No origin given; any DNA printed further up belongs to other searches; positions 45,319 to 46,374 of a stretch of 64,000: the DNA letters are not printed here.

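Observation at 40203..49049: Candidate peptidoglycan-scavenging system with SpmAB as the peptide importer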

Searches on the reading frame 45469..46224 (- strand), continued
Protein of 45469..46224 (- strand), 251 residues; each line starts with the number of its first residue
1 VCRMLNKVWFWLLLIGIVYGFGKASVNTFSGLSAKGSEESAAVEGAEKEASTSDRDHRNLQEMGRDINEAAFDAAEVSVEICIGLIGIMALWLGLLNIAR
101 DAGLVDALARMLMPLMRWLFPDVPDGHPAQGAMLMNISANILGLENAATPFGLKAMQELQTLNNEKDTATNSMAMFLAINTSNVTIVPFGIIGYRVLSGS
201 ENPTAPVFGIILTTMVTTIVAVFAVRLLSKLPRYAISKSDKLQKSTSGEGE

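Call 64: fold_search(model_id=the predicted structure, library=pdb)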
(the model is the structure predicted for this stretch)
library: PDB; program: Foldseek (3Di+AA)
matches with E <= 10: 206; with E <= 0.001: 0
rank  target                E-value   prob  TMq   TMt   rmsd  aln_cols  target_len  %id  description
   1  7aie_A                9.1e-01  0.41  0.22  0.25  14.3       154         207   12  Crystal structure of a truncated form of the KLC1-TPR domain ([A1-B5] fragment) - Monoclinic crystal form (released 2021-10-06)
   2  7naz                  1.3e+00  0.15  0.15  0.14  12.0       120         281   18  TPR-rich domain of EccA3 from M. smegmatis (released 2022-03-02)
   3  9k7w_A                1.4e+00  0.38  0.17  0.40   8.8        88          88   14  Crystal structure of designed nickel-induced homotrimer C3-Ni1-HH*3-18 (released 2025-10-29)
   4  2fbn_B                1.6e+00  0.12  0.16  0.23  14.0       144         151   10  Plasmodium falciparum putative FK506-binding protein PFL2275c, C-terminal TPR-containing domain (released 2006-01-24)
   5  7aie_B                1.6e+00  0.28  0.22  0.25  14.3       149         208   13  Crystal structure of a truncated form of the KLC1-TPR domain ([A1-B5] fragment) - Monoclinic crystal form (released 2021-10-06)
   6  7aie_D                1.7e+00  0.25  0.22  0.25  14.3       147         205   13  Crystal structure of a truncated form of the KLC1-TPR domain ([A1-B5] fragment) - Monoclinic crystal form (released 2021-10-06)
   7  3utx_A                1.9e+00  0.13  0.17  0.18  10.0       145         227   12  Crystal structure of bacteriorhodopsin mutant T46A (released 2012-05-09)
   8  9k7w_E                2.0e+00  0.30  0.17  0.40   8.8        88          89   14  Crystal structure of designed nickel-induced homotrimer C3-Ni1-HH*3-18 (released 2025-10-29)
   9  9k7w_D                2.0e+00  0.21  0.18  0.39   8.7       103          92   16  Crystal structure of designed nickel-induced homotrimer C3-Ni1-HH*3-18 (released 2025-10-29)
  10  6swu_F                2.1e+00  0.23  0.22  0.20  13.6       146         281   14  Crystal structure of the TPR domain of KLC1 in complex with an engineered high-affinity cargo peptide. (released 2020-09-30)
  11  8k84_A                2.3e+00  0.18  0.21  0.28   9.2       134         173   15  De novo design protein -N3 (released 2024-07-31)
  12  4ui9_Y                2.3e+00  0.18  0.20  0.12  12.9       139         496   16  Atomic structure of the human Anaphase-Promoting Complex (released 2015-06-17)
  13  3asf_B                2.3e+00  0.11  0.17  0.22  14.1       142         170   14  MamA MSR-1 C2 (released 2011-07-20)
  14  6s33_A                2.4e+00  0.13  0.15  0.22   9.7       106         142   11  Ligand binding domain of the P. putida receptor PcaY_PP in complex with Protocatechuate (released 2020-10-21)
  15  4uqy_A                2.4e+00  0.12  0.18  0.17  15.5       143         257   13  Coevolution of the ATPase ClpV, the TssB-TssC Sheath and the Accessory HsiE Protein Distinguishes Two Type VI Secretio (released 2014-10-22)
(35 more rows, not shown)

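Call 66: find_homologous_proteins(query=L117:7944-9284:+, max_evalue=1e-20)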
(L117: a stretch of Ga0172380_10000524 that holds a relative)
Query L117:7944-9284:+ (446 aa): 8000 proteins with E <= 1e-20 among 8000 candidates; the best 120 are listed.
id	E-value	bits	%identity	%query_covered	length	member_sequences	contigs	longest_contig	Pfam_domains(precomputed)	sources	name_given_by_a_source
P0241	7.4e-253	857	92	96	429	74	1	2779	PF07670.20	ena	-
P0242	8.5e-247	837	90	96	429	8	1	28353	PF07670.20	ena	-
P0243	5.8e-241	818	87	96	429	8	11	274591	PF07670.20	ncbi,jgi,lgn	-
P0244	4.6e-238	808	86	96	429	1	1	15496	PF07670.20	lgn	-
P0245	1.3e-237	807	87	96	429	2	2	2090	PF07670.20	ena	-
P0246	4.5e-234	795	86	96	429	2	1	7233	PF07670.20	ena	-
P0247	7.5e-232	788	85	96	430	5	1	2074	PF07670.20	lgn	-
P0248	3.1e-231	786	85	96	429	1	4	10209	PF07670.20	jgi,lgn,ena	-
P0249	7.5e-231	785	85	96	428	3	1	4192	PF07670.20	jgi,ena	-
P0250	9.2e-231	784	85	96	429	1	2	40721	PF07670.20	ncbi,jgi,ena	ncbi:MAG: nucleoside recognition domain-containing protein [Verrucomicrobiae bacterium]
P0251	1.5e-229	780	87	92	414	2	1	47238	PF07670.20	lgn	-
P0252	1.5e-228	777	85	96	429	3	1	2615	PF07670.20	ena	-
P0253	2.1e-225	767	84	96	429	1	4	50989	PF07670.20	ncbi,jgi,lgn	-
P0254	4.0e-225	766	82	96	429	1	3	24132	PF07670.20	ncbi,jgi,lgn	-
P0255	2.5e-224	763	82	96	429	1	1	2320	PF07670.20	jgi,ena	-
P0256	6.2e-224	762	89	87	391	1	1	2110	PF07670.20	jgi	jgi:spore maturation protein SpmA/spore maturation protein SpmB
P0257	3.5e-223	759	83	96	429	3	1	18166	PF07670.20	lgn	-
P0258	1.1e-222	758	85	96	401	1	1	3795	PF07670.20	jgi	-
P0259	8.7e-222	755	81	96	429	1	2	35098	PF07670.20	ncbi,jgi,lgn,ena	ncbi:MAG: nucleoside recognition domain-containing protein [Verrucomicrobiae bacterium]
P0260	1.2e-217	741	81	96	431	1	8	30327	PF07670.20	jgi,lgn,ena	-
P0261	1.9e-216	737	80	96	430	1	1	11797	PF07670.20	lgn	-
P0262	2.6e-216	737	80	96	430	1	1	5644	PF07670.20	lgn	-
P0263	7.6e-216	735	80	96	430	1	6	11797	PF07670.20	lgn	-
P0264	1.6e-213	728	79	96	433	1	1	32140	PF07670.20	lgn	-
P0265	1.8e-212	724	79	96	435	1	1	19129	PF07670.20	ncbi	-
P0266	3.7e-212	723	79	96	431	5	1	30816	PF07670.20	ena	-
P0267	8.9e-212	722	78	96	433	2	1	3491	PF07670.20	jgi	-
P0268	3.1e-211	720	78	96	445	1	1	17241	PF07670.20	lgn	-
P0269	4.3e-211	720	77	96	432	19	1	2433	PF07670.20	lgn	-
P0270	1.2e-210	718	78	96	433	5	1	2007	PF07670.20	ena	-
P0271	3.3e-210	717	77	96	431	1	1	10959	PF07670.20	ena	-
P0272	3.4e-210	717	77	96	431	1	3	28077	PF07670.20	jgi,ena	jgi:spore maturation protein SpmA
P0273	9.9e-210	715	77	96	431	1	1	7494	PF07670.20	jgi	-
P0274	1.6e-209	714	77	96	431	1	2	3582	PF07670.20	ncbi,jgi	jgi:spore maturation protein SpmA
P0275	1.6e-209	714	77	96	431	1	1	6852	PF07670.20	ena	-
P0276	2.0e-209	714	77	96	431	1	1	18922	PF07670.20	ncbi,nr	ncbi:MAG: spore maturation protein [Verrucomicrobia bacterium]|nr:spore maturation protein [Verrucom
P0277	6.3e-209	712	76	96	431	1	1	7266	PF07670.20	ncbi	-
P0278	1.5e-208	711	80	96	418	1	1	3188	PF07670.20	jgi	jgi:spore maturation protein SpmA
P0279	2.2e-208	711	77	96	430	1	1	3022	PF07670.20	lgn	-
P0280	5.5e-208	709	77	96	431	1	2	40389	PF07670.20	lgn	-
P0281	5.5e-208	709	78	96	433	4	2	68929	PF07670.20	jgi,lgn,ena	-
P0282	9.2e-208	709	77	96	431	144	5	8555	PF07670.20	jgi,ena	jgi:spore maturation protein SpmA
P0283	1.4e-207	708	75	96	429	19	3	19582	PF07670.20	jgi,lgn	jgi:spore maturation protein SpmA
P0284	1.5e-207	708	76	96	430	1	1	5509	PF07670.20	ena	-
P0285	1.6e-207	708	77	96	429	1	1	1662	PF07670.20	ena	-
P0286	4.3e-207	706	76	96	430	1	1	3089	PF07670.20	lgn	-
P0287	1.2e-206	705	77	96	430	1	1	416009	PF07670.20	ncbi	-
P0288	2.1e-206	704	76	96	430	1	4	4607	PF07670.20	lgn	-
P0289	4.1e-206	703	76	96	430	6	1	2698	PF07670.20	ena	-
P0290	5.2e-206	703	76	96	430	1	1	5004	PF07670.20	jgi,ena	jgi:spore maturation protein SpmA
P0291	6.2e-206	703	76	96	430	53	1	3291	PF07670.20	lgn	-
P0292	6.9e-206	702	75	96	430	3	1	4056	PF07670.20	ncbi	ncbi:MAG: nucleoside recognition domain-containing protein [Spartobacteria bacterium]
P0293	8.5e-206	702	76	96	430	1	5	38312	PF07670.20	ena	-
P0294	1.0e-205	702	76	96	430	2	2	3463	PF07670.20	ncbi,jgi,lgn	jgi:spore maturation protein SpmA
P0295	1.2e-205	702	76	96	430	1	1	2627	PF07670.20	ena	-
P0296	1.4e-205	701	76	96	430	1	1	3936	PF07670.20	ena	-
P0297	1.6e-205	701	76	96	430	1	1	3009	PF07670.20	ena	-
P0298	2.0e-205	701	76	96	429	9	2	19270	PF07670.20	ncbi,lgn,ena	-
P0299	3.4e-205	700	76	96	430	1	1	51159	PF07670.20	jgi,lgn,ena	jgi:spore maturation protein SpmA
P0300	3.4e-205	700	76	96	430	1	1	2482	PF07670.20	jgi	jgi:spore maturation protein SpmA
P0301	3.7e-205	700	76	96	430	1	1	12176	PF07670.20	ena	-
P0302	4.2e-205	700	76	96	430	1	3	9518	PF07670.20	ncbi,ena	-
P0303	4.4e-205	700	76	96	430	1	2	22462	PF07670.20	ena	-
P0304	4.5e-205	700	75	96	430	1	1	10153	PF07670.20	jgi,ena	jgi:spore maturation protein SpmA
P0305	6.4e-205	699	76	96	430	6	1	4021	PF07670.20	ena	-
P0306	6.8e-205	699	76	96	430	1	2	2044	PF07670.20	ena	-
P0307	7.1e-205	699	76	96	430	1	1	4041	PF07670.20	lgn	-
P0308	7.6e-205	699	75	96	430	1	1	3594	PF07670.20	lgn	-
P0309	8.6e-205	699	76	96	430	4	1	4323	PF07670.20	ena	-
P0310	9.1e-205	699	76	96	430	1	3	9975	PF07670.20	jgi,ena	jgi:spore maturation protein SpmA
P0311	9.4e-205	699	76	96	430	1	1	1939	PF07670.20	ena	-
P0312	1.6e-204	698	76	96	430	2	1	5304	PF07670.20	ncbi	-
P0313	2.0e-204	698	75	96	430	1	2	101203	PF07670.20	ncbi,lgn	-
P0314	2.1e-204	697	76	96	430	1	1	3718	PF07670.20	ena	-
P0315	2.5e-204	697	75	96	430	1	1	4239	PF07670.20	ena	-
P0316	2.7e-204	697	76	96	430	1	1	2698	PF07670.20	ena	-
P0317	4.4e-204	696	76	96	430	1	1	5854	PF07670.20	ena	-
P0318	7.5e-204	696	76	96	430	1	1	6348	PF07670.20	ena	-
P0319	8.0e-204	696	75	96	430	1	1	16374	PF07670.20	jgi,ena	jgi:spore maturation protein SpmA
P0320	8.6e-204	695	73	97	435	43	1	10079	PF07670.20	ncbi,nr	ncbi:MAG: nucleoside recognition protein [Verrucomicrobia bacterium]|nr:nucleoside recognition prote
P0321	8.9e-204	695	75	96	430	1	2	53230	PF07670.20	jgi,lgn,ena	-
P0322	9.0e-204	695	75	96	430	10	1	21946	PF07670.20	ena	-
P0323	9.5e-204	695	75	96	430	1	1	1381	PF07670.20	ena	-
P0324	9.9e-204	695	75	96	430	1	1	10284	PF07670.20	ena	-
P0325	1.4e-203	695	75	96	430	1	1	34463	PF07670.20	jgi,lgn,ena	jgi:spore maturation protein SpmA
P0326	2.2e-203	694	75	96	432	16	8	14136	PF07670.20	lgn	-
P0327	2.2e-203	694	75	96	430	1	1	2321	PF07670.20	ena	-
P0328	2.3e-203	694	76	96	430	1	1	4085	PF07670.20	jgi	-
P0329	2.7e-203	694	76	96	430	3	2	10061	PF07670.20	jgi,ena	-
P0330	2.9e-203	694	85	85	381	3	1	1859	PF07670.20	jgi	-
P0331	3.0e-203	694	74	96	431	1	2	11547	PF07670.20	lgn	-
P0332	3.7e-203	693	76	96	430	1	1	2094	PF07670.20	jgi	-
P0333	5.7e-203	693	75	96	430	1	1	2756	PF07670.20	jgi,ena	-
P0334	5.7e-203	693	75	96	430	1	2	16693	PF07670.20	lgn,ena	-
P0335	7.3e-203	692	75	96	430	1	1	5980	PF07670.20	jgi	-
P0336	9.9e-203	692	75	96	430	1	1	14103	PF07670.20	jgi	-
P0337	1.2e-202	692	77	96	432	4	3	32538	PF07670.20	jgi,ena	-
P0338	2.1e-202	691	77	96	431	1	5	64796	PF07670.20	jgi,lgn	jgi:spore maturation protein SpmA/spore maturation protein SpmB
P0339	2.5e-202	691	77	96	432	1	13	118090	PF07670.20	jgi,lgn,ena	-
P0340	2.7e-202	691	73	96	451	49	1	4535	PF07670.20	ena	-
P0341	3.1e-202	690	77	96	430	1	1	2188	PF07670.20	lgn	-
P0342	1.6e-201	688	74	96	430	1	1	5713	PF07670.20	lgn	-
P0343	2.0e-201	688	77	96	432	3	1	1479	PF07670.20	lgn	-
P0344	2.5e-201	687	74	96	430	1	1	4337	PF07670.20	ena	-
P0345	2.7e-201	687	74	96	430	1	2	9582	PF07670.20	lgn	-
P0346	5.1e-201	686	76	96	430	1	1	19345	PF07670.20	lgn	-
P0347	5.2e-201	686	74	96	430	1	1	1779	PF07670.20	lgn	-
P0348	8.1e-201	686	77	96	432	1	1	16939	PF07670.20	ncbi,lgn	-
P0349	1.7e-200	685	76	96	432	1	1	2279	PF07670.20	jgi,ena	-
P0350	2.7e-200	684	76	96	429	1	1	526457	PF07670.20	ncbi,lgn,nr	ncbi:MAG: nucleoside recognition domain-containing protein [Terrimicrobiaceae bacterium]|nr:nucleosi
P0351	7.8e-200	682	74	96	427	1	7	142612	PF07670.20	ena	-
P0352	8.2e-200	682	72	96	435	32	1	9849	PF07670.20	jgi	jgi:spore maturation protein SpmA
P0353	9.6e-200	682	73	96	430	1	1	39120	PF07670.20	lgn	-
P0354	1.9e-199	681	74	96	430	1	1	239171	PF07670.20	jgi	jgi:spore maturation protein SpmA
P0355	2.0e-199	681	76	96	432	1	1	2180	PF07670.20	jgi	jgi:spore maturation protein SpmA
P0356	3.7e-199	680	73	96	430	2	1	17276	PF07670.20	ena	-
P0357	8.5e-199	679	75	92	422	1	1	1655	PF07670.20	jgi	jgi:spore maturation protein SpmA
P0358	8.8e-199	679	76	96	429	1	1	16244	PF07670.20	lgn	-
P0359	1.4e-198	678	73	96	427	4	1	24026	PF07670.20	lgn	-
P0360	1.6e-198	678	73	96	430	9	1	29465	PF07670.20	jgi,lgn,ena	-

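Call 69: find_encoding_contigs(protein=P0243, flank=8000, max_places=3)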
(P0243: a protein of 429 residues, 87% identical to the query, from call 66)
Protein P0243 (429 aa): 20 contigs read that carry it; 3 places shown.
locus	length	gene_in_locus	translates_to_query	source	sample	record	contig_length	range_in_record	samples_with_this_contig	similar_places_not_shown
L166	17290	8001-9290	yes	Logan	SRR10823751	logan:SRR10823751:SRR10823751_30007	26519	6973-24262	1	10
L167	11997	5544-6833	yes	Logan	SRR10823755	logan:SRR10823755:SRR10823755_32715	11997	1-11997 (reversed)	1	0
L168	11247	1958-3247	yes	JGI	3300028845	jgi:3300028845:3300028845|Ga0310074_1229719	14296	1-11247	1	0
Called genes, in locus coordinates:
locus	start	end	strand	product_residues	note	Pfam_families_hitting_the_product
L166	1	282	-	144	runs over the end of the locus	PF04341:DUF485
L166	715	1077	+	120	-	-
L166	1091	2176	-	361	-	PF02275:CBAH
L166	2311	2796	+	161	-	-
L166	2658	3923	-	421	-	-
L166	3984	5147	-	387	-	PF19519:DUF6051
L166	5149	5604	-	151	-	PF01934:HepT-like (weak)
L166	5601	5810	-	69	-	-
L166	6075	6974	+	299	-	PF00892:EamA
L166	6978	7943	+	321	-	PF00561:Abhydrolase_1, PF12146:Hydrolase_4, PF12697:Abhydrolase_6 (weak)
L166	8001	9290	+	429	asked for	PF07670:Gate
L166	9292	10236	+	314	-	PF03547:Mem_trans, PF01758:SBF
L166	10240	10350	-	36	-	-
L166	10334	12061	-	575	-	PF13175:AAA_15 (weak), PF13304:AAA_21, PF13175:AAA_15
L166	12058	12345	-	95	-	PF12161:HsdM_N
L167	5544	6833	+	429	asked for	PF07670:Gate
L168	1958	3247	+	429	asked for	PF07670:Gate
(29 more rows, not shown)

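Call 73: search_protein_families(library=pfam, proteins=[L163:5526-6515:+, L163:17059-18732:-, L163:11838-12914:-, L163:15428-16339:-], max_evalue=0.01)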
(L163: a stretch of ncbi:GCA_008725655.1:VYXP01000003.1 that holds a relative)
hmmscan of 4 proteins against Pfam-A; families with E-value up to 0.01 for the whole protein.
L163:5526-6515:+ (329 aa): 2 families
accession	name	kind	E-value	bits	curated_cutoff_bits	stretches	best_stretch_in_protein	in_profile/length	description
PF01510.30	Amidase_2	-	2.9e-24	86.3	26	1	39-199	3-131/131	N-acetylmuramoyl-L-alanine amidase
PF01471.23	PG_binding_1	-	2.3e-08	34.5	23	1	234-286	5-57/57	Putative peptidoglycan binding domain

L163:17059-18732:- (557 aa): 3 families
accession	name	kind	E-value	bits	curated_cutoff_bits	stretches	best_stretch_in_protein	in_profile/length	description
PF00144.29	Beta-lactamase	-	2e-57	195.3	27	1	69-400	8-315/329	Beta-lactamase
PF11954.13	DUF3471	-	1.4e-19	70.8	29.3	1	447-529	7-89/103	Domain of unknown function (DUF3471)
PF13354.11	Beta-lactamase2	-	0.0027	17.5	22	1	103-140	13-50/214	Beta-lactamase enzyme family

L163:11838-12914:- (358 aa): 2 families
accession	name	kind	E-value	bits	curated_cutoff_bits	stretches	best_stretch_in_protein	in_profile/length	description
PF14031.13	D-ser_dehydrat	-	3.5e-16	60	22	1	245-347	1-94/97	Putative serine dehydratase domain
PF01168.26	Ala_racemase_N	-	6.5e-12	46.1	24.1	1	10-228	2-216/220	Alanine racemase, N-terminal domain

L163:15428-16339:- (303 aa): 1 family
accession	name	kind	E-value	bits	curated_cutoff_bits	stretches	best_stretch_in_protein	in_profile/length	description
PF01177.27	Asp_Glu_race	-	1.8e-07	31.6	31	1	17-231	14-208/211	Asp/Glu/Hydantoin racemase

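Call 80: predict_structure(alignment_id=A4)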
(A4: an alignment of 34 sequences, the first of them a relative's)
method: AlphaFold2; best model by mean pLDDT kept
length: 429 residues; sequences in the alignment: 34
mean_pLDDT: 72.6   pTM: 0.73
mean pLDDT of the five models: 72.6, 69.7, 64.0, 62.7, 56.0
residues with pLDDT >= 90: 28; 70-90: 251; 50-70: 96; < 50: 54
segments of 3 or more residues with pLDDT < 50: 97-109, 126-133, 139-144, 206-212, 384-386, 388-401
pLDDT, mean of each block of 10 residues (from residue 1): 68 87 88 85 77 80 74 66 57 51 41 56 52 48 56 82 80 77 75 66 49 66 90 90 84 84 83 91 90 76 82 83 70 71 75 81 88 83 51 43 66 81 81
secondary structure, 60 per line:
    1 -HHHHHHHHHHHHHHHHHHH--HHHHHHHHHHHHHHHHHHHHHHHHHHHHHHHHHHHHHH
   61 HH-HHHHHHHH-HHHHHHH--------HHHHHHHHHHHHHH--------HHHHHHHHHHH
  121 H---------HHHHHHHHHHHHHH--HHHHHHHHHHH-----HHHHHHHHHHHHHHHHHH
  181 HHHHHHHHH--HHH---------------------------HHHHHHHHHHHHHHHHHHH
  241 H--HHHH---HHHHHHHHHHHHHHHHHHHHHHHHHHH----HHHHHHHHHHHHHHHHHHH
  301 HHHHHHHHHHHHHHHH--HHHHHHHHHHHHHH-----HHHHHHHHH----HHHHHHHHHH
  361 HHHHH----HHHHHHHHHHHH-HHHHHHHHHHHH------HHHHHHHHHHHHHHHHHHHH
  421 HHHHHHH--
elements in order: H2-20 H23-62 H64-71 H73-79 H88-101 H110-121 H131-144 H147-157 H163-189 H222-241 H244-247 H251-277 H282-316 H319-332 H338-346 H351-365 H370-381 H383-394 H401-427

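Call 83: fold_search(model_id=the predicted structure, library=pdb)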
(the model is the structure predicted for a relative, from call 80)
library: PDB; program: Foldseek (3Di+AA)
matches with E <= 10: 399; with E <= 0.001: 0
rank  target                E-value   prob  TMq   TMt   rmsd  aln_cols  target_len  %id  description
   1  4r0c_B                1.3e-03  1.00  0.38  0.36  11.3       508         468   16  Crystal structure of the Alcanivorax borkumensis YdaH transporter reveals an unusual topology (released 2015-04-29)
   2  4r0c_C                1.3e-03  1.00  0.35  0.33  11.2       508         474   14  Crystal structure of the Alcanivorax borkumensis YdaH transporter reveals an unusual topology (released 2015-04-29)
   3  8w6n_B                2.3e-03  0.98  0.26  0.24  19.2       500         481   14  NaS1 with sulfate in IN/OUT state (released 2024-04-17)
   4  6okz_A                4.6e-03  1.00  0.34  0.34  11.3       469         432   12  Structure of VcINDY bound to Fumarate (released 2020-10-28)
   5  3tij                  1.0e-02  1.00  0.37  0.39  14.9       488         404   11  Crystal structure of a concentrative nucleoside transporter from Vibrio cholerae (released 2012-03-07)
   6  9a59_A                1.5e-02  0.97  0.30  0.29  14.5       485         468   11  Integrative model of MLEN-METQ by crosslinking MS and deep learning (released 2024-09-18)
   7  4pd5                  1.8e-02  0.99  0.31  0.33  16.5       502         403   13  Crystal structure of vcCNT-7C8C bound to gemcitabine (released 2014-08-13)
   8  5l2b_A                1.9e-02  1.00  0.42  0.42  14.2       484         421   12  Structure of CNTnw N149S, E332A in an outward-facing state (released 2017-04-12)
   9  5a1s_B                2.1e-02  0.54  0.16  0.16  24.1       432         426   11  Crystal structure of the sodium-dependent citrate symporter SeCitS form Salmonella enterica. (released 2016-02-17)
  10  8w6c_A                2.2e-02  0.84  0.25  0.22  19.7       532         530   11  CryoEM structure of NaDC1 with Citrate (released 2024-04-17)
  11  8y5u_B                2.2e-02  0.69  0.22  0.20  22.1       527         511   14  human NaS1 intermediate state 1 (released 2025-01-22)
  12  5l24_C                2.5e-02  0.98  0.32  0.34  18.1       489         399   12  Structure of CNTnw N149L in the intermediate 2 state (released 2017-04-12)
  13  4pd6                  2.5e-02  0.98  0.31  0.33  16.9       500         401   12  Crystal structure of vcCNT-7C8C bound to uridine (released 2014-08-13)
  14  4pb1                  3.2e-02  0.66  0.21  0.22  22.7       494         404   14  Structure of vcCNT-7C8C bound to ribavirin (released 2014-08-13)
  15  4av6_B                3.6e-02  0.20  0.13  0.10  24.8       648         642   10  Crystal structure of Thermotoga maritima sodium pumping membrane integral pyrophosphatase at 4 A in complex with phosp (released 2012-08-08)
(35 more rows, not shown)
